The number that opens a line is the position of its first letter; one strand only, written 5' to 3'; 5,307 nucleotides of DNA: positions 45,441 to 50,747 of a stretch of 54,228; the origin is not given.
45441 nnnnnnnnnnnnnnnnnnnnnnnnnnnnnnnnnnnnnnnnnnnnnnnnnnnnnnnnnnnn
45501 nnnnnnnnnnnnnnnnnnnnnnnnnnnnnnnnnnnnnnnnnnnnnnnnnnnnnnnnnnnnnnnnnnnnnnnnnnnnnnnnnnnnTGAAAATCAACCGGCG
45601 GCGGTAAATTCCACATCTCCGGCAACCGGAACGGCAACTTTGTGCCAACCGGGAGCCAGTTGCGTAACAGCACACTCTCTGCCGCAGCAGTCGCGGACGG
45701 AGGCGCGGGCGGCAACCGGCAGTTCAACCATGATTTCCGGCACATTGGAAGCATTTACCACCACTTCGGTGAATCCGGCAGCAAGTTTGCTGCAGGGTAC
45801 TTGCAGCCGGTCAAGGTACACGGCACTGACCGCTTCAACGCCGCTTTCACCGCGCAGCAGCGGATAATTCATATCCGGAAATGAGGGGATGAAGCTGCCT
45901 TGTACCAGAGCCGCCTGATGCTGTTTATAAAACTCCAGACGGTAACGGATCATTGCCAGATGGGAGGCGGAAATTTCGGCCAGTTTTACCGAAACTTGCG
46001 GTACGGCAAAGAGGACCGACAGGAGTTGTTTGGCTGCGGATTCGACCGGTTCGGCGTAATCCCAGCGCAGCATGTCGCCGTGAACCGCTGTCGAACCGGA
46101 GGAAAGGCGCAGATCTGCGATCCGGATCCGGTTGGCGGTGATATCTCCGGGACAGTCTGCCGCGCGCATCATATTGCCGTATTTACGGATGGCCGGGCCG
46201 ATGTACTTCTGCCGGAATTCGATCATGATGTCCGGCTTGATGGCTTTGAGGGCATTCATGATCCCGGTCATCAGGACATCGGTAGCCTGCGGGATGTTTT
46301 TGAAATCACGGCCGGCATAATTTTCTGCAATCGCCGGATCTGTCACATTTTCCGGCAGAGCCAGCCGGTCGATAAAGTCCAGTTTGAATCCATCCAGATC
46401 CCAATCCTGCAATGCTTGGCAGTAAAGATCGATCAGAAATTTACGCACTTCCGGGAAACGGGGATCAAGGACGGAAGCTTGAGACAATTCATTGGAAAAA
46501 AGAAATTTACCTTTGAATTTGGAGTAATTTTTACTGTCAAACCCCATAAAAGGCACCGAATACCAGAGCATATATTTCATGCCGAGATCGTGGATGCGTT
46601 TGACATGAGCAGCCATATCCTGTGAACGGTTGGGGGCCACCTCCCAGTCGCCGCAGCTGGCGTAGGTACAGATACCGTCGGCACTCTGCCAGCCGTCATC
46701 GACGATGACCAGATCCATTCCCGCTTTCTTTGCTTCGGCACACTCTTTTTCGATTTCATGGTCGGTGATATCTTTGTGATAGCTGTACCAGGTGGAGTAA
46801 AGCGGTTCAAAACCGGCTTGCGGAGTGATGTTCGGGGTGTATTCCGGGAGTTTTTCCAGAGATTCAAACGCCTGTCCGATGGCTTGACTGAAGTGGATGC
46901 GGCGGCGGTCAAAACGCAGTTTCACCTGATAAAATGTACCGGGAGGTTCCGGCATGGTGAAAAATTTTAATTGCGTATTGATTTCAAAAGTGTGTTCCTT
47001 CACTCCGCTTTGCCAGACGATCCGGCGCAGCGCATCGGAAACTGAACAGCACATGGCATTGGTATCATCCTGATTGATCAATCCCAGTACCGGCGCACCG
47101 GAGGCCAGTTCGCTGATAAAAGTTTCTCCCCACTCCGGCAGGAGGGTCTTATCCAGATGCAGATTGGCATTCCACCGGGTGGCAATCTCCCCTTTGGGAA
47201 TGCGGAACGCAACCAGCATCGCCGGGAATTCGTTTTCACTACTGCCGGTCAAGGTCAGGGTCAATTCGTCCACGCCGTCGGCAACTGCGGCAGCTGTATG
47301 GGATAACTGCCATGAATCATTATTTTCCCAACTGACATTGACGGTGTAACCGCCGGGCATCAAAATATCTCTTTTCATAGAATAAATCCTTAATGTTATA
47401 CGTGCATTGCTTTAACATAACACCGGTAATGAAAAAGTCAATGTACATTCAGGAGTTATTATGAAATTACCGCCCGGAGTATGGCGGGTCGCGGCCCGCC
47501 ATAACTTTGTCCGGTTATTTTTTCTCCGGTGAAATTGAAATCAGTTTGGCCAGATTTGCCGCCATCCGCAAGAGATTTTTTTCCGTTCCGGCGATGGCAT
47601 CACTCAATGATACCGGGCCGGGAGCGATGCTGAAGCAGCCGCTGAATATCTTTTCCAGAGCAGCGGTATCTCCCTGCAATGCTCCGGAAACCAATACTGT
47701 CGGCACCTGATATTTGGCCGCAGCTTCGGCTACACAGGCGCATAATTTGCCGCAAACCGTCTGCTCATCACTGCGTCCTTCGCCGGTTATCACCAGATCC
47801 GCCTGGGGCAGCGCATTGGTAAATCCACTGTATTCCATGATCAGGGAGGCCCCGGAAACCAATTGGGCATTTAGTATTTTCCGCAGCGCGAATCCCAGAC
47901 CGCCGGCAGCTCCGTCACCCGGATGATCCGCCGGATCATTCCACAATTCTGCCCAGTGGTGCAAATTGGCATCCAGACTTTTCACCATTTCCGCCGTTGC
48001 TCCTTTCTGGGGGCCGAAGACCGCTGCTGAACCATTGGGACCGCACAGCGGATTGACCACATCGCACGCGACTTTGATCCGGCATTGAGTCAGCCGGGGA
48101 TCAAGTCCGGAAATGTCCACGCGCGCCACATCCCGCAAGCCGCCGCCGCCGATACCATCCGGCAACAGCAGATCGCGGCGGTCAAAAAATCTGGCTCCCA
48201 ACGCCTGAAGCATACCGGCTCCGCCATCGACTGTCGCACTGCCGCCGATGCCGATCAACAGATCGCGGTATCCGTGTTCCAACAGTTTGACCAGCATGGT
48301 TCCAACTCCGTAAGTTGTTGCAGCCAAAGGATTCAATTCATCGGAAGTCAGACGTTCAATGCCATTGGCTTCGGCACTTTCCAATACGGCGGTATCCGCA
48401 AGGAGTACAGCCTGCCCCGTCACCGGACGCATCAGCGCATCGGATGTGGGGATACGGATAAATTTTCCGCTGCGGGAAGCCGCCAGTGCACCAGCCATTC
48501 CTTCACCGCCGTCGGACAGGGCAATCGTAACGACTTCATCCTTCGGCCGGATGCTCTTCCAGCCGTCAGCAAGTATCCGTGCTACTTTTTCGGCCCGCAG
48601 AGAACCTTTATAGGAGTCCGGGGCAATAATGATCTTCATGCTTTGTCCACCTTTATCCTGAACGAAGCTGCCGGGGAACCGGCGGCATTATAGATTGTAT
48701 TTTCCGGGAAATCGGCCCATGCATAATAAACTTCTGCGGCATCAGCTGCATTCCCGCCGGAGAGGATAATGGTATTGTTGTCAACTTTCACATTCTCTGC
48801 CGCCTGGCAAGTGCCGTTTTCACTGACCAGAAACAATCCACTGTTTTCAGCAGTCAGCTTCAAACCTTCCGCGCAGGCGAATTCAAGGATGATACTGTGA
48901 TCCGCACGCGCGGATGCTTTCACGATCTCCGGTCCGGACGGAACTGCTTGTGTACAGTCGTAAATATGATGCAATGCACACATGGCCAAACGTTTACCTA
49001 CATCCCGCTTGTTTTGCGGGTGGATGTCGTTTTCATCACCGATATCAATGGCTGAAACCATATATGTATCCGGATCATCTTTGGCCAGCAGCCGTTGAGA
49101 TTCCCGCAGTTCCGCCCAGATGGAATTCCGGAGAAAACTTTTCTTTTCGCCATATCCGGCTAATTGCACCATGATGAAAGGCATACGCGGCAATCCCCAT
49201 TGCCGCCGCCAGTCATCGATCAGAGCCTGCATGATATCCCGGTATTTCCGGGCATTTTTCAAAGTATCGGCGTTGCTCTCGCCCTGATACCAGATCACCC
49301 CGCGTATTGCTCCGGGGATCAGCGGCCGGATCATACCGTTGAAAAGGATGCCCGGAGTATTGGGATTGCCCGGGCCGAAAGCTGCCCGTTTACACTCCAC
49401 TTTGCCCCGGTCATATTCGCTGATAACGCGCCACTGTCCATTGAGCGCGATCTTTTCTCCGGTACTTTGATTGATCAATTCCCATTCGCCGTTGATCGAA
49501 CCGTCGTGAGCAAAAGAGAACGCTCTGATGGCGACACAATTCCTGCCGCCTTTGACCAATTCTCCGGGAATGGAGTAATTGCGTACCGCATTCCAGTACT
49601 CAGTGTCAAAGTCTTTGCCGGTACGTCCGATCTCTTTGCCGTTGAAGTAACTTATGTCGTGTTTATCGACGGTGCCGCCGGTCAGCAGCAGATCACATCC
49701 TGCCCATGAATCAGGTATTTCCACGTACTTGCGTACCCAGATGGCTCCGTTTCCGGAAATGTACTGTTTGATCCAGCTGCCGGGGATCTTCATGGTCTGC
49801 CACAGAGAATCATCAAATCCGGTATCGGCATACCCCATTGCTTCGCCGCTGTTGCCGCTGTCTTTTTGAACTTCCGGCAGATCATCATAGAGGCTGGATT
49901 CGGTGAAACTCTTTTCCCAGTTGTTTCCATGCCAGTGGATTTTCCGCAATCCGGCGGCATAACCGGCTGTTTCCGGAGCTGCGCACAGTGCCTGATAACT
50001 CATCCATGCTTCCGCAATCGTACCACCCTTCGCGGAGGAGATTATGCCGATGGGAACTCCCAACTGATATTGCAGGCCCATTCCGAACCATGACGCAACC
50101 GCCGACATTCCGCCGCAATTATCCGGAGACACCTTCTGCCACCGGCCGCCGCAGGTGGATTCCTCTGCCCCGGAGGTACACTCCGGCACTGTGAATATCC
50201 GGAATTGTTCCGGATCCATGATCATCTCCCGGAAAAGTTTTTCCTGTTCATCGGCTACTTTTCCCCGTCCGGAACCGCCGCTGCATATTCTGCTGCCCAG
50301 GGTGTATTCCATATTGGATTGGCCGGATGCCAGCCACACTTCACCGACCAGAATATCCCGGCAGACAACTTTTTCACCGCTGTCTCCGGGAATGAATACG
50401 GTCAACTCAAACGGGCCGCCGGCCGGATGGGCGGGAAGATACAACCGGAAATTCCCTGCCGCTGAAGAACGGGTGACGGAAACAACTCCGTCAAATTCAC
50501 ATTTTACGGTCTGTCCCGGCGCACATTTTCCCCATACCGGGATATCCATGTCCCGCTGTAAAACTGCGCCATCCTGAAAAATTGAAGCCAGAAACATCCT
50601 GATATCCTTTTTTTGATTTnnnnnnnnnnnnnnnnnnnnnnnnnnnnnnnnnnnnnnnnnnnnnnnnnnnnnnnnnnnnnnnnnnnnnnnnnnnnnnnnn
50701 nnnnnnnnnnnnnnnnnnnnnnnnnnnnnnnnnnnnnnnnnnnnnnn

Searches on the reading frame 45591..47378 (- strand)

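Call 72: search_protein_families(library=pfam, proteins=[window:45591-47378:-], max_evalue=0.00001)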
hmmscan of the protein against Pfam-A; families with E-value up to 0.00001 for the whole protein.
window:45591-47378:- (595 aa): 1 family
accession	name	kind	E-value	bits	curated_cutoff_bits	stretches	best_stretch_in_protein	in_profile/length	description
PF02065.24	Melibiase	-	4.5e-11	42.8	27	1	194-335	45-191/347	Melibiase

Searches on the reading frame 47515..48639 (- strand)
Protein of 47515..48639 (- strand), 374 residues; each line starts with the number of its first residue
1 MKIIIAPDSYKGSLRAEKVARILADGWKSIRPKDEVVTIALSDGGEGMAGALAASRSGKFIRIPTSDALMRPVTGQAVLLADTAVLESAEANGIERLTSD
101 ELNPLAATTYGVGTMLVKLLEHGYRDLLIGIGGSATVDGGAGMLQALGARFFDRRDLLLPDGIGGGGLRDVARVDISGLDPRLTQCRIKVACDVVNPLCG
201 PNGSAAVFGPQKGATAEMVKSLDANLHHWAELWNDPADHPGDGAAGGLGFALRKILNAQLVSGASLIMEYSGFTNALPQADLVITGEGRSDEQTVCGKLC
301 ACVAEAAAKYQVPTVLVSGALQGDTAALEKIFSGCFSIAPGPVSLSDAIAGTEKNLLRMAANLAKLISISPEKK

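Call 72: search_protein_families(library=pfam, proteins=[window:47515-48639:-], max_evalue=0.00001)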
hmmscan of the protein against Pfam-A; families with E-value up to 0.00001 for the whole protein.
window:47515-48639:- (374 aa): 1 family
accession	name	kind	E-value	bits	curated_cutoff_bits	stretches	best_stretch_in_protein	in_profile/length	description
PF02595.20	Gly_kinase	-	3.4e-126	421.6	23.3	1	3-367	1-371/372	Glycerate kinase family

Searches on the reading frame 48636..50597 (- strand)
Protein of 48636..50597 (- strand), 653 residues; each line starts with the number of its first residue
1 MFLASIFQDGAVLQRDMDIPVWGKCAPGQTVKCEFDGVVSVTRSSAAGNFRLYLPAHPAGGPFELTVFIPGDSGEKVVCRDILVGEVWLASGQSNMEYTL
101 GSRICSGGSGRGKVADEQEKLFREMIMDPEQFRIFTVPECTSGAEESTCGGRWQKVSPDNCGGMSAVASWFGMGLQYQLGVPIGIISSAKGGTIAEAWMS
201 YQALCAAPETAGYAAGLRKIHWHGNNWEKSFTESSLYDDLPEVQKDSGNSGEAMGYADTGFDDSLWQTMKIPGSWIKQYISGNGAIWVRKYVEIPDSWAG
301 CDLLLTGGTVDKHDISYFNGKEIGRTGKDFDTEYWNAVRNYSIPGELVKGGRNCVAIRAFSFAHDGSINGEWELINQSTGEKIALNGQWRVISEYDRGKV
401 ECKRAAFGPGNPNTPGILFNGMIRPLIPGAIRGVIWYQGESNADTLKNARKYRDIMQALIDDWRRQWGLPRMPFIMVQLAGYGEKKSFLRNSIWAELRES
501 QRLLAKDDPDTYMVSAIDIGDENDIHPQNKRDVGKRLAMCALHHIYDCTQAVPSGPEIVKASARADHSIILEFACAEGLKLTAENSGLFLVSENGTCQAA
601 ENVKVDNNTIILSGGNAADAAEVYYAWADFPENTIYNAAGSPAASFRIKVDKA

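Call 72: search_protein_families(library=pfam, proteins=[window:48636-50597:-], max_evalue=0.00001)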
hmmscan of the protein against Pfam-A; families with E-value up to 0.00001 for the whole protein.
window:48636-50597:- (653 aa): 1 family
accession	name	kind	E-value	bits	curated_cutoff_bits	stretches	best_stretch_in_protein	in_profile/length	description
PF03629.24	SASA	-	7.2e-23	81.8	24.8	1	430-539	119-222/226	Carbohydrate esterase, sialic acid-specific acetylesterase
